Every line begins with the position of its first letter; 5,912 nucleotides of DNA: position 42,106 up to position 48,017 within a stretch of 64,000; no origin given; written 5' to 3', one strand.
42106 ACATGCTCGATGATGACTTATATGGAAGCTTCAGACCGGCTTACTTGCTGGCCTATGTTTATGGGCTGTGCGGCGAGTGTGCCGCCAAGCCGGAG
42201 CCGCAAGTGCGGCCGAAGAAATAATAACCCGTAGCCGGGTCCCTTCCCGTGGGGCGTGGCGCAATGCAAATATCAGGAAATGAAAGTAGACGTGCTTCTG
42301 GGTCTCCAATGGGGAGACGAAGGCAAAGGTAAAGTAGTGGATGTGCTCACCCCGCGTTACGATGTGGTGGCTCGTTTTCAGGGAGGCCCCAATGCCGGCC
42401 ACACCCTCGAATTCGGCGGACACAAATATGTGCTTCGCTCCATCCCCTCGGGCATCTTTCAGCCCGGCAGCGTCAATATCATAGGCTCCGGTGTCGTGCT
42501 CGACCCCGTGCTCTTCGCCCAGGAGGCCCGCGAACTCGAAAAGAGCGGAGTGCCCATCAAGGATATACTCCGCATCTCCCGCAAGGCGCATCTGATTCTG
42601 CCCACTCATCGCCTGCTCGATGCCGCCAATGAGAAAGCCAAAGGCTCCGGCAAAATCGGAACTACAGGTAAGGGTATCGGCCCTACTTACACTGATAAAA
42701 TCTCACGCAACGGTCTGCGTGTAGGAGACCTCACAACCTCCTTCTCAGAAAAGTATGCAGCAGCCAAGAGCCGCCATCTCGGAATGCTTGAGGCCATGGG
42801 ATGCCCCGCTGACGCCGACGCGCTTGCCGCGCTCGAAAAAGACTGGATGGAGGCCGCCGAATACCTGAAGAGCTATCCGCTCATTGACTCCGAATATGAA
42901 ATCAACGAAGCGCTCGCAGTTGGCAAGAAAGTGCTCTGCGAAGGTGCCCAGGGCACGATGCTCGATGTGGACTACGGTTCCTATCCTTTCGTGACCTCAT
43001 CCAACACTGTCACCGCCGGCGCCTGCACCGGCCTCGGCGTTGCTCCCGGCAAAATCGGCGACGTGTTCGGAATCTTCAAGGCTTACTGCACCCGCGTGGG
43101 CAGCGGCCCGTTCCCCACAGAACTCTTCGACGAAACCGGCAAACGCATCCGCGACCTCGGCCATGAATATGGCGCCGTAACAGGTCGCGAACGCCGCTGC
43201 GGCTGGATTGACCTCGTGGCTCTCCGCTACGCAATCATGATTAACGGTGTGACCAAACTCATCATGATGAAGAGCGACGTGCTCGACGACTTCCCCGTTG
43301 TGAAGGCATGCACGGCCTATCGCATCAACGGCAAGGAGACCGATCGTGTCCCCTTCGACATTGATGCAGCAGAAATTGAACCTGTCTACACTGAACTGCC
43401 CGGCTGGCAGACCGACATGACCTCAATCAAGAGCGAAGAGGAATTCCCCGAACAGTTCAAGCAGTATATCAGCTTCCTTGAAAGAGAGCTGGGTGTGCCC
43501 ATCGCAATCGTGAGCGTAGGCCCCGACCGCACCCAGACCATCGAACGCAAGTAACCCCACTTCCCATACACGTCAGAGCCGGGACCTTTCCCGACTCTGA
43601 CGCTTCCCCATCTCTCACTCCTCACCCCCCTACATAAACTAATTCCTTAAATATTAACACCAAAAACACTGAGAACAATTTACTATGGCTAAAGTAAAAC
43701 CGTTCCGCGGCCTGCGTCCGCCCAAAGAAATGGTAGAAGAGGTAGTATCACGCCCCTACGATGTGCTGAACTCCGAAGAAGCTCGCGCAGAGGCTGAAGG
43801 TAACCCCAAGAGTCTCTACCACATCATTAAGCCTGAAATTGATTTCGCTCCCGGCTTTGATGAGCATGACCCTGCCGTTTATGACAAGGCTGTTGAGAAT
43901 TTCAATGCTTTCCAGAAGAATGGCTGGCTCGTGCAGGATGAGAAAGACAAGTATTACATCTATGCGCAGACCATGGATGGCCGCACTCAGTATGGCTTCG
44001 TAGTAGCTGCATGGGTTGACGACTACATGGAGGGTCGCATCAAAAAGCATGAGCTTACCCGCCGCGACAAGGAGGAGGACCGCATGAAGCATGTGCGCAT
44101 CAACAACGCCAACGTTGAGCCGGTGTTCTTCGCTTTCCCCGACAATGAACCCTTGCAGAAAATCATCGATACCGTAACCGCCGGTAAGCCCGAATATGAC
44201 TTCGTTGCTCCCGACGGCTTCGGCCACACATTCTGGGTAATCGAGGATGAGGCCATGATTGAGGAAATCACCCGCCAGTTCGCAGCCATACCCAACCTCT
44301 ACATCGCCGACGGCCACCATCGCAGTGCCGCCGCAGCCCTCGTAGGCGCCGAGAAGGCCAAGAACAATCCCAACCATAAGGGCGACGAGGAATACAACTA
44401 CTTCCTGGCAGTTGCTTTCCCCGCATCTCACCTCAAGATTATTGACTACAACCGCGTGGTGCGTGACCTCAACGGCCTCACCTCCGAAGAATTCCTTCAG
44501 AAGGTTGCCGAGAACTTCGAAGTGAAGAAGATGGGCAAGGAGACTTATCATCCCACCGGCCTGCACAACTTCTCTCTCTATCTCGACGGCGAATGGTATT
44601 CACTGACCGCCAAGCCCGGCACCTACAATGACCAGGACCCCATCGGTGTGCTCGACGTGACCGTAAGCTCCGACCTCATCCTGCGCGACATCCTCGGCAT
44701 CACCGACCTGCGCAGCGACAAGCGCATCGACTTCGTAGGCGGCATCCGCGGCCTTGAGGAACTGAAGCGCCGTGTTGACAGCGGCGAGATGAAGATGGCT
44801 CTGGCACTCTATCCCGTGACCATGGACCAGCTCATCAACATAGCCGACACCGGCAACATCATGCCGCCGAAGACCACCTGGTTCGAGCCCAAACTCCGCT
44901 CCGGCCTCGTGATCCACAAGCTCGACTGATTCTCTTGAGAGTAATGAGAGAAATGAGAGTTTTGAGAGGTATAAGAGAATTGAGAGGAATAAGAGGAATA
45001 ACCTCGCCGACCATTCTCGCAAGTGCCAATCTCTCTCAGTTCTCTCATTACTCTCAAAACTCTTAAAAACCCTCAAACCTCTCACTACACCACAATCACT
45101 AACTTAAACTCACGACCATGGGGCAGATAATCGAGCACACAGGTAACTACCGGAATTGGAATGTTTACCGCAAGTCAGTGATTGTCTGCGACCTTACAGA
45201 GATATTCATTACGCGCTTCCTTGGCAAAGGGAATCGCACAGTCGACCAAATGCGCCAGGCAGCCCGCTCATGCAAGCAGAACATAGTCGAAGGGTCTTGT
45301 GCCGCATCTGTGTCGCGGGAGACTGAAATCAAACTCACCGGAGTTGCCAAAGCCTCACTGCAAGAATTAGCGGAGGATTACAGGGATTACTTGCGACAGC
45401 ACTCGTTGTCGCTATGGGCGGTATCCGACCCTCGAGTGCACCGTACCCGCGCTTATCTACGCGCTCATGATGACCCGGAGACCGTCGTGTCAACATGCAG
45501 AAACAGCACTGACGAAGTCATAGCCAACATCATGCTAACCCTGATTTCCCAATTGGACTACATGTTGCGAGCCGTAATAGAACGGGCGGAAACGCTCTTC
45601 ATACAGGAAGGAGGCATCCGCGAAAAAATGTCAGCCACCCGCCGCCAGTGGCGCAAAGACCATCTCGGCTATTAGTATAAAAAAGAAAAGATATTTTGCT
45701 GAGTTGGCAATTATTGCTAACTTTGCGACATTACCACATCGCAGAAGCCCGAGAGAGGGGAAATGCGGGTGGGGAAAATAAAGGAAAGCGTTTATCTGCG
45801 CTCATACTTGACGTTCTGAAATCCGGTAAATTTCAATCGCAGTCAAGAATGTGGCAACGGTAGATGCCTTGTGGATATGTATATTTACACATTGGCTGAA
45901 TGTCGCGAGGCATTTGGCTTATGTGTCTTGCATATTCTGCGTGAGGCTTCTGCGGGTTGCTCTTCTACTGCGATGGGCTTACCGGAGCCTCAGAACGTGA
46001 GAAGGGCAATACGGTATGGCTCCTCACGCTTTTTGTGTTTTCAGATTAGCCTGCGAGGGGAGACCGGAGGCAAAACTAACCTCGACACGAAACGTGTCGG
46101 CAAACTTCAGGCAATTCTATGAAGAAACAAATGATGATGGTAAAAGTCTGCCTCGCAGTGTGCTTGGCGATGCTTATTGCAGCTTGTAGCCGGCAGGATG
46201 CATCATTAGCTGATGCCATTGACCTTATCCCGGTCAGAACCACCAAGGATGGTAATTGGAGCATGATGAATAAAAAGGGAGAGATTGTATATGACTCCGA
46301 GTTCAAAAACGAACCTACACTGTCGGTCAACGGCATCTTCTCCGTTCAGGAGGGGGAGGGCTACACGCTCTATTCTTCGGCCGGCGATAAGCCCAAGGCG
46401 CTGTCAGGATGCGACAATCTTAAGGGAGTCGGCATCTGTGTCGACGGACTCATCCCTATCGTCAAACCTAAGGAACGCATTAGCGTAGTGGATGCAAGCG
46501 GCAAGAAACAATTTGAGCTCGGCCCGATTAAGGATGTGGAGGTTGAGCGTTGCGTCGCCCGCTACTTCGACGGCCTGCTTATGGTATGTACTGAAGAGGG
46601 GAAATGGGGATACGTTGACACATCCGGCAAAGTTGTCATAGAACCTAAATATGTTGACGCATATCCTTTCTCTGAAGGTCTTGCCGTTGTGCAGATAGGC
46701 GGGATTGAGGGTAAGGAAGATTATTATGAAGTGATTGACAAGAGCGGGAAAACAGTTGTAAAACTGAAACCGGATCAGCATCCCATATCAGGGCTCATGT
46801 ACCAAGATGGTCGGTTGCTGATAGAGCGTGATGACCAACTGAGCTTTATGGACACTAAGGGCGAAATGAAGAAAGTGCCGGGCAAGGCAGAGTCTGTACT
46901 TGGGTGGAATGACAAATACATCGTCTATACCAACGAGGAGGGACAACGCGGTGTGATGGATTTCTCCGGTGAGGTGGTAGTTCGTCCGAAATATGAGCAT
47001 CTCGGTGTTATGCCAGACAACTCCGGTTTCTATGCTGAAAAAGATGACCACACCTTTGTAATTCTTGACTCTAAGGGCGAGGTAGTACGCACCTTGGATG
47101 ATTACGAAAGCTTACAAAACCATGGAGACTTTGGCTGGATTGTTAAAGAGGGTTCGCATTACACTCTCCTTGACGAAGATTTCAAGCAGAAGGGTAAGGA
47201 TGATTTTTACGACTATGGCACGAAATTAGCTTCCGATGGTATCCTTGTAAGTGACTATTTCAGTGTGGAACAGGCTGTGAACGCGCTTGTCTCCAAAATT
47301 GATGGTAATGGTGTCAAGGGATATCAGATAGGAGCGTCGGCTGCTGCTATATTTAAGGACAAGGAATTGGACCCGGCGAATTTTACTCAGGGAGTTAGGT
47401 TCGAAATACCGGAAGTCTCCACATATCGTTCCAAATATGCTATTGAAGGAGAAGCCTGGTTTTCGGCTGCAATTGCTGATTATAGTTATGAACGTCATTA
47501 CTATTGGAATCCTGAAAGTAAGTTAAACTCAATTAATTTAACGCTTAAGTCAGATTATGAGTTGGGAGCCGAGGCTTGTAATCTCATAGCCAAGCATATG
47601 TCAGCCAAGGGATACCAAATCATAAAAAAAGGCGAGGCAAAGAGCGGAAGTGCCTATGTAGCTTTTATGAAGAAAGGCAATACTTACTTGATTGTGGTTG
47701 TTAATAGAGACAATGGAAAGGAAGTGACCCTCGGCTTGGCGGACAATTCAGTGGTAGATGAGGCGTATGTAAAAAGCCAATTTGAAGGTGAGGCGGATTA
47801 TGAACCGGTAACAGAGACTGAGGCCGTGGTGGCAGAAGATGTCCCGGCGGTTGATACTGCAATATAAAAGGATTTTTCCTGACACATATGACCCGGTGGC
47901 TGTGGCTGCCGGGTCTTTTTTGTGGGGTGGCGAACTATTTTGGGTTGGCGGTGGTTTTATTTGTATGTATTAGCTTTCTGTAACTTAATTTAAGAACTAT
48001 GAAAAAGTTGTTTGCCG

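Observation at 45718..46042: Copy B of the same element: compensatory changes and frame-inconsistent conservation argue for RNA rather than protein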

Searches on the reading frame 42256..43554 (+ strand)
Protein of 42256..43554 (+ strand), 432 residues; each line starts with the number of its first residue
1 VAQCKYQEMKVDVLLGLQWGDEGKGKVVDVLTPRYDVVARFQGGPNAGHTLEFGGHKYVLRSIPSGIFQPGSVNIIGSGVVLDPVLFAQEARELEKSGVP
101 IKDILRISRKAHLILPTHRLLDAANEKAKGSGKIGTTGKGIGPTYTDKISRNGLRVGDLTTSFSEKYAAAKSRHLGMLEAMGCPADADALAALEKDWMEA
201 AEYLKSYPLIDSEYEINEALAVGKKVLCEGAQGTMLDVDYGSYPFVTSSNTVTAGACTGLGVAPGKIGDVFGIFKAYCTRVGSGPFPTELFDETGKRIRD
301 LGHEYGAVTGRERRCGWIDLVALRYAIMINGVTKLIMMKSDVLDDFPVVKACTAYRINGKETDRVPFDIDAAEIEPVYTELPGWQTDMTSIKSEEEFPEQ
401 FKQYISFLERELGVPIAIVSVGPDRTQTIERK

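Call 14: search_protein_families(library=pfam, proteins=[window:42256-43554:+], max_evalue=0.01)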
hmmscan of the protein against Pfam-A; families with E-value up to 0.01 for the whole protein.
window:42256-43554:+ (432 aa): 1 family
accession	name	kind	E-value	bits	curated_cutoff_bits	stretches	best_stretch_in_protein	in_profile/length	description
PF00709.27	Adenylsucc_synt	-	4.5e-170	566.3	27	1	13-429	1-416/416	Adenylosuccinate synthetase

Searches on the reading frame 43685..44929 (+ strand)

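Call 14: search_protein_families(library=pfam, proteins=[window:43685-44929:+], max_evalue=0.01)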
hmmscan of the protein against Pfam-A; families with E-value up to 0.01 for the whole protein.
window:43685-44929:+ (414 aa): 2 families
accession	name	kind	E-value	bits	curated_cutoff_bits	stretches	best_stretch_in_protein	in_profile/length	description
PF06245.16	DUF1015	-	2e-116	388.9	25.8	1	4-326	1-325/325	Protein of unknown function (DUF1015)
PF10115.14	HlyU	-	0.006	17.1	27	0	86-132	23-67/91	Transcriptional activator HlyU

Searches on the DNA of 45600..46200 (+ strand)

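Call 5: search_rna_families(source=window, start=45600, end=46200, threshold=evalue, max_evalue=10, show_alignments=3)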
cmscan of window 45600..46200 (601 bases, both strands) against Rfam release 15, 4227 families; matches with E-value up to 10: 1.
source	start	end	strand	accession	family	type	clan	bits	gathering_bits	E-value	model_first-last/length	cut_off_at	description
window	45683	45806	+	RF00516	ylbH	Cis-reg; leader;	-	16.4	50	0.51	1-122/122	no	ylbH leader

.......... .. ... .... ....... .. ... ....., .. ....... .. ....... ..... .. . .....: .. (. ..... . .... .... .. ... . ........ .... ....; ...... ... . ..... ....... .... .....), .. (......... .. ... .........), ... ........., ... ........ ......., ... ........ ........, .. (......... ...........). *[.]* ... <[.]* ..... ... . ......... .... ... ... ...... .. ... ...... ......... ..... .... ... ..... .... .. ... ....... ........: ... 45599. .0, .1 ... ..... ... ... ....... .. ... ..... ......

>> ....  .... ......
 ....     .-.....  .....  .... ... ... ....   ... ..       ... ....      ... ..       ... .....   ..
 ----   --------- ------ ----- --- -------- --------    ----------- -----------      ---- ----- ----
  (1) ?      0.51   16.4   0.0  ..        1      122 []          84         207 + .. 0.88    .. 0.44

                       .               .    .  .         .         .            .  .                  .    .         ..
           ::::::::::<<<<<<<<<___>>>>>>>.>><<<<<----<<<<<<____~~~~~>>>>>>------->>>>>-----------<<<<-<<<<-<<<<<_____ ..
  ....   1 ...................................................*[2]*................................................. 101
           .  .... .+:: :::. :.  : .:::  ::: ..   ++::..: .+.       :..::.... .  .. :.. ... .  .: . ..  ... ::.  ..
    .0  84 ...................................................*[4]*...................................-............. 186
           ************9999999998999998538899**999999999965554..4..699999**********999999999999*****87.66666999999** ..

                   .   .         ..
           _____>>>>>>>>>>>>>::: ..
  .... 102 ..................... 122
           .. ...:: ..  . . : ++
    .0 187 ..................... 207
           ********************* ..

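Call 63: search_dna_similar(query=window:45728-46048:+, collection=phages, mode=distant, max_rows=15)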
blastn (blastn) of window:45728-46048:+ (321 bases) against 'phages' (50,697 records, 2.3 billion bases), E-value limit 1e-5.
No match.

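Call 64: search_dna_similar(query=window:45728-46048:+, collection=plasmids, mode=distant, max_rows=15)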
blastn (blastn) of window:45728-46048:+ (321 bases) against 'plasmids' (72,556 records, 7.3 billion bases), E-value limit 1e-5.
No match.

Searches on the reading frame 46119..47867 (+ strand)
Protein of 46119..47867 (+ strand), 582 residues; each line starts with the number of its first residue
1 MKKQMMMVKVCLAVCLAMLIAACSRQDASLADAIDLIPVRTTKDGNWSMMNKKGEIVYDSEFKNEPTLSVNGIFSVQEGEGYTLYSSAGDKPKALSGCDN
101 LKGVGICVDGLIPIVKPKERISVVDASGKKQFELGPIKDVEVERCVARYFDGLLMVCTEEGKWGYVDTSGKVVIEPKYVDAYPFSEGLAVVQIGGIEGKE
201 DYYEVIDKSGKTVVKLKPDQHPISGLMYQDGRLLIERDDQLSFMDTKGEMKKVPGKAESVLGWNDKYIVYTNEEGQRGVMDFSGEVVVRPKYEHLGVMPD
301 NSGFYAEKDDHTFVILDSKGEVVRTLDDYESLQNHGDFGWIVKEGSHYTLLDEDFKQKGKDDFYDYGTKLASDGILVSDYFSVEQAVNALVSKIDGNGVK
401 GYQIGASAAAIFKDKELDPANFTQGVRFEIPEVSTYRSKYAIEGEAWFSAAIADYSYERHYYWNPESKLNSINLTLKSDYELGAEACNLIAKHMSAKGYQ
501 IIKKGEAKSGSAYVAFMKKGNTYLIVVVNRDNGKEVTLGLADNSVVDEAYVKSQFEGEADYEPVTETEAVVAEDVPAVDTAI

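Call 14: search_protein_families(library=pfam, proteins=[window:46119-47867:+], max_evalue=0.01)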
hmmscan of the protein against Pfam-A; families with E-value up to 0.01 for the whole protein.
window:46119-47867:+ (582 aa): 1 family
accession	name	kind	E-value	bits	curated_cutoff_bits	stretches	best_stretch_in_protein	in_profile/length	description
PF14903.11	WG_beta_rep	-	1.5e-18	67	25.6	1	163-195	1-33/35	WG containing repeat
